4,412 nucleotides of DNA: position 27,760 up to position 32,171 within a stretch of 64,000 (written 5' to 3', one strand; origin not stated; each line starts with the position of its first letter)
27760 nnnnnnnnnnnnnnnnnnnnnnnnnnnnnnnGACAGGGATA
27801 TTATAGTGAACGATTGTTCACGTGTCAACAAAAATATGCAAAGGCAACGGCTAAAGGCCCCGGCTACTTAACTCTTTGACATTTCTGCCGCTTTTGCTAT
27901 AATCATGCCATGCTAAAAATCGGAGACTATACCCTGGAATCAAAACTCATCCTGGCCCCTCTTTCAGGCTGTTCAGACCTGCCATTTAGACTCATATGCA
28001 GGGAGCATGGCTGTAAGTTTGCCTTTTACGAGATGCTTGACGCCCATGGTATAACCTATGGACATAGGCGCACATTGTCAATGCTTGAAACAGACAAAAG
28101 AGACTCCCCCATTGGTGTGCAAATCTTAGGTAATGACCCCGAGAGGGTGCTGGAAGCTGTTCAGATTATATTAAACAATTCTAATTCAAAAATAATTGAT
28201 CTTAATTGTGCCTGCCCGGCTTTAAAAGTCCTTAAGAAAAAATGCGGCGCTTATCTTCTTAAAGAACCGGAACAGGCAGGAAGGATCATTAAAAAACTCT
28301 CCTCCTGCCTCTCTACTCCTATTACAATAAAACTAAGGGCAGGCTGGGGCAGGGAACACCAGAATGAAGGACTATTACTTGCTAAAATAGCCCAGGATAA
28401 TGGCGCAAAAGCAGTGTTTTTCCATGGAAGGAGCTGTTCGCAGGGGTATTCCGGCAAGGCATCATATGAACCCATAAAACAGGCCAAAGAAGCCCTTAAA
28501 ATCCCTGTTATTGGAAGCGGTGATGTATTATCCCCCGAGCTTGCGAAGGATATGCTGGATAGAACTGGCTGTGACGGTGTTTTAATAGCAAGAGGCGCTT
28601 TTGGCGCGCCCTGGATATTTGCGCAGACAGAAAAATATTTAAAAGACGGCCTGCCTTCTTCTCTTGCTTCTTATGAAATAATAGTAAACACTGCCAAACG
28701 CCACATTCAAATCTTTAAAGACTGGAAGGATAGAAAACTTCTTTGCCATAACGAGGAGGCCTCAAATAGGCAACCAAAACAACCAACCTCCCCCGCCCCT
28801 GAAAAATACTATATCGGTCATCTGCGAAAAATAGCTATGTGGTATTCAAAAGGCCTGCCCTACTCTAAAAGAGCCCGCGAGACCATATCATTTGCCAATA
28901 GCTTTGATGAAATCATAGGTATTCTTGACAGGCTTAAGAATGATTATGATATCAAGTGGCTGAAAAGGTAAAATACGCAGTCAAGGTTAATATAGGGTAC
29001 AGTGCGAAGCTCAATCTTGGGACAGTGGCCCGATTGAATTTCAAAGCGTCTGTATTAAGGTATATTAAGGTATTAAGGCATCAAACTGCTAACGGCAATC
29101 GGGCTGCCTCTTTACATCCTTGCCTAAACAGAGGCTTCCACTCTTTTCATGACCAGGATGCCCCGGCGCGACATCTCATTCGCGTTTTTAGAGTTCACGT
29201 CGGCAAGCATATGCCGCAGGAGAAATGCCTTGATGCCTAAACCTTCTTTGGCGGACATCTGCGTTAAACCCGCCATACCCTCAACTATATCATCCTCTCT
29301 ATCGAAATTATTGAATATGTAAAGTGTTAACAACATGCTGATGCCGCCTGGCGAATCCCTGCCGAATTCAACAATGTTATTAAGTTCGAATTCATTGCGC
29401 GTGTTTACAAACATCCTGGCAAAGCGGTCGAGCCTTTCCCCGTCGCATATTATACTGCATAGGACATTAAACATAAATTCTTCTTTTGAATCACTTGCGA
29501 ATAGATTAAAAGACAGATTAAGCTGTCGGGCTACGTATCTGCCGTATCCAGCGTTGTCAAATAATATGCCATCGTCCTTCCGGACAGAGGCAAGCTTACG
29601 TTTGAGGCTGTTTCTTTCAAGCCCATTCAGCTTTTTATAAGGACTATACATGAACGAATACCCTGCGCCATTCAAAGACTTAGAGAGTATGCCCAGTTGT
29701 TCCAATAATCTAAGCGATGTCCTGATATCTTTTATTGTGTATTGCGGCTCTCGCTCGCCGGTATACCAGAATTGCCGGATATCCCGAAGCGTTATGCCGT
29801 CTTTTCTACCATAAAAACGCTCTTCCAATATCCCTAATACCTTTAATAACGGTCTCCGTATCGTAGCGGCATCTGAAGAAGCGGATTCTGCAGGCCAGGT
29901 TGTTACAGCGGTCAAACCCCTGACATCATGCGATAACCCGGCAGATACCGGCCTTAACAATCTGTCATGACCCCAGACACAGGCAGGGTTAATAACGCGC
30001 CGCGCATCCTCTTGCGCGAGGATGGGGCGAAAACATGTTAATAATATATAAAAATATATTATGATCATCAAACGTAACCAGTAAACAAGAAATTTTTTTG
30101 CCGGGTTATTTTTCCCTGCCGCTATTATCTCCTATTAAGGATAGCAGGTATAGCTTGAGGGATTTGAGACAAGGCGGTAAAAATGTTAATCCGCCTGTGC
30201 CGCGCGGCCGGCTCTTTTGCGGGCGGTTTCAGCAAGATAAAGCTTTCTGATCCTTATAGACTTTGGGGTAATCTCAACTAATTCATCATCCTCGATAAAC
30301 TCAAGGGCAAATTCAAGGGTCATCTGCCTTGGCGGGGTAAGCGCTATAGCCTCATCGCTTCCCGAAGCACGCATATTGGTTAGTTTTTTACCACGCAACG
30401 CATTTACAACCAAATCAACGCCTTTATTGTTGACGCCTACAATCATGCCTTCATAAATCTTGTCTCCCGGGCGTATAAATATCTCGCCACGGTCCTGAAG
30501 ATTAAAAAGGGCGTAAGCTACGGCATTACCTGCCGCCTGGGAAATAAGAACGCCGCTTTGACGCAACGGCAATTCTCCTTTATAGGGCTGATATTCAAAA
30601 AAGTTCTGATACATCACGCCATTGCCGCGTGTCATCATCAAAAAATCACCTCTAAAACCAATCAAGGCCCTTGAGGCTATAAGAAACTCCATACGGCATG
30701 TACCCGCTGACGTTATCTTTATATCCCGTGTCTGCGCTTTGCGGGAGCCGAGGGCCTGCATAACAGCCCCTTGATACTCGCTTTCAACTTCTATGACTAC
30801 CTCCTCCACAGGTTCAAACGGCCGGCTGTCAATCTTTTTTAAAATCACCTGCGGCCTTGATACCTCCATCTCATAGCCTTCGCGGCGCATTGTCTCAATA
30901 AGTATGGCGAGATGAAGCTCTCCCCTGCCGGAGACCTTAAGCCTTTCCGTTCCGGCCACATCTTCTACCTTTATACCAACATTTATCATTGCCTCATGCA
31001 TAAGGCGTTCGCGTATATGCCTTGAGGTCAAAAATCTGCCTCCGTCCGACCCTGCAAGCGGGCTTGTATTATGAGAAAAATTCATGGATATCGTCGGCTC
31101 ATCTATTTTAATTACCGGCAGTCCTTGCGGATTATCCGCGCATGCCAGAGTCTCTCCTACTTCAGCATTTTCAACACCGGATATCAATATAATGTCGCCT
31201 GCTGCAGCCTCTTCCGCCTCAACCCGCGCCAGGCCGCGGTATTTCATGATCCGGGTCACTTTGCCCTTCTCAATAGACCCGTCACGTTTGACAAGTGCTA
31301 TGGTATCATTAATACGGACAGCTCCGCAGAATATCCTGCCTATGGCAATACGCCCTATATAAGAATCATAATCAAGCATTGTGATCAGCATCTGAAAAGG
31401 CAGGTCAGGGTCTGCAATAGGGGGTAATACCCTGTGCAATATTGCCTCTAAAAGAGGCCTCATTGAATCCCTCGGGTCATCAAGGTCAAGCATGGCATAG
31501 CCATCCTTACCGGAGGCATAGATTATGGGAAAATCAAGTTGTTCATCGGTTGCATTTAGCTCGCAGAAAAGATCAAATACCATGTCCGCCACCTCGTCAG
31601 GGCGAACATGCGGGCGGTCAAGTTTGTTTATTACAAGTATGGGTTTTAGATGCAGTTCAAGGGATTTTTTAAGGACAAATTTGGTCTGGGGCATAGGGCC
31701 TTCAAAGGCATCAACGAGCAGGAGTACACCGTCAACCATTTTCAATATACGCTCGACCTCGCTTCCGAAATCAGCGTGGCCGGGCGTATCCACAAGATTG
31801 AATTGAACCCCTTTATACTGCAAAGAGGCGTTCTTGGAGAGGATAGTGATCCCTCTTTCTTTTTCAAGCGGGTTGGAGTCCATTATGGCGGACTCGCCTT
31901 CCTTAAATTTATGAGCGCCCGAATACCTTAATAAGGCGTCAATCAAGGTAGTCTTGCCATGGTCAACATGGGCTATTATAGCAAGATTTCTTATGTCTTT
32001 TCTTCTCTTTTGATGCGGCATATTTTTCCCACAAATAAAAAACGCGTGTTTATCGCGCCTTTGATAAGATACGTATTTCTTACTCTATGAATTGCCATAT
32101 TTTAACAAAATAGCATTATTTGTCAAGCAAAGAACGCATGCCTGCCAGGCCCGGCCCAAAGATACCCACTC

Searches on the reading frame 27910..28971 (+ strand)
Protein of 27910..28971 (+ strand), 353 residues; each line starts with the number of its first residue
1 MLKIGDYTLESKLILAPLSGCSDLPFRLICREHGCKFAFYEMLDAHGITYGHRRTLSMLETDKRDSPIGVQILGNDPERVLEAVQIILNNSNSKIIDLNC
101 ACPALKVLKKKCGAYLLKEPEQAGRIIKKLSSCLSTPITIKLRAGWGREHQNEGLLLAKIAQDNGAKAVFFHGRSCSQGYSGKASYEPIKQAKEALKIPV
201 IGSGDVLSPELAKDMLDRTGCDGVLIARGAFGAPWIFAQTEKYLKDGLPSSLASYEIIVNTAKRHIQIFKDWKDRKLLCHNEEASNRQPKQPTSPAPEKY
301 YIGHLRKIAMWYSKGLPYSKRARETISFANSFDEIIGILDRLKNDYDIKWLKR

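Call 4: search_protein_families(library=pfam, proteins=[window:27910-28971:+], max_evalue=0.01)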
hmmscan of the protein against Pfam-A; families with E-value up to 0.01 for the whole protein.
window:27910-28971:+ (353 aa): 2 families
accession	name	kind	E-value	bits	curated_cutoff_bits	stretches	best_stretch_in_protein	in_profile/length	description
PF01207.24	Dus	-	1.2e-63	215.6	20.4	1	14-272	1-258/311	Dihydrouridine synthase (Dus)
PF01180.27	DHO_dh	-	0.0039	16.9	27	0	45-142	73-164/291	Dihydroorotate dehydrogenase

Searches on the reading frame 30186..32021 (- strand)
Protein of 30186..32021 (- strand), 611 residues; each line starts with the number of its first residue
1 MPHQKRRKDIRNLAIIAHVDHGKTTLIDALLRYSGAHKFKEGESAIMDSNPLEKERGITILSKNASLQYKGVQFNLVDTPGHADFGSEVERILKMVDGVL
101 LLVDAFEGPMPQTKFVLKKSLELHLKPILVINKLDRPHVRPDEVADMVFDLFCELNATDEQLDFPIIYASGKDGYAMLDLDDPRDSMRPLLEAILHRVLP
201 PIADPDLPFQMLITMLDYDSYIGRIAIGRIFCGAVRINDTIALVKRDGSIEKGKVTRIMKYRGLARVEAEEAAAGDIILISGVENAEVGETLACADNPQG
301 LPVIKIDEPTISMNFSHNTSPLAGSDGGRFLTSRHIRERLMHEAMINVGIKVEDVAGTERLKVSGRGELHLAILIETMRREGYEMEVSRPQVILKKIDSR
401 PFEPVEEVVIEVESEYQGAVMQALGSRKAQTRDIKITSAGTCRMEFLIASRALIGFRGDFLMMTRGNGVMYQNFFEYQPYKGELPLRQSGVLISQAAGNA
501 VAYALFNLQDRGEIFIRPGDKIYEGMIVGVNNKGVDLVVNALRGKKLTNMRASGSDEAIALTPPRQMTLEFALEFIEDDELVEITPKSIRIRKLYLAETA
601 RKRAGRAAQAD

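Call 4: search_protein_families(library=pfam, proteins=[window:30186-32021:-], max_evalue=0.01)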
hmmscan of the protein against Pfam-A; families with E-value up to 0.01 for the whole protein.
window:30186-32021:- (611 aa): 7 families
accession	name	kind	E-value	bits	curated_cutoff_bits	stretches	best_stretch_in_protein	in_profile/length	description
PF00009.33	GTP_EFTU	-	3.6e-54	183.6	26.5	1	8-196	1-184/188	Elongation factor Tu GTP binding domain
PF21018.2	BipA_C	-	3.2e-46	156.1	23.8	1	490-597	2-109/110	TypA/BipA C-terminal domain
PF00679.30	EFG_C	-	1.8e-17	63.6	27.9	1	403-484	4-85/89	Elongation factor G C-terminus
PF03144.31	GTP_EFTU_D2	-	4e-13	50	30.3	1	223-293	1-73/73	Elongation factor Tu domain 2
PF01926.29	MMR_HSR1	-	1.4e-07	32.1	21.9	1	14-133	3-113/113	50S ribosome-binding GTPase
PF22042.2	EF-G_D2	-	2.8e-07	31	27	1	208-293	1-82/84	Elongation factor G domain 2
PF00735.24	Septin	-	0.0049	16.6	26.2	0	12-85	6-75/280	Septin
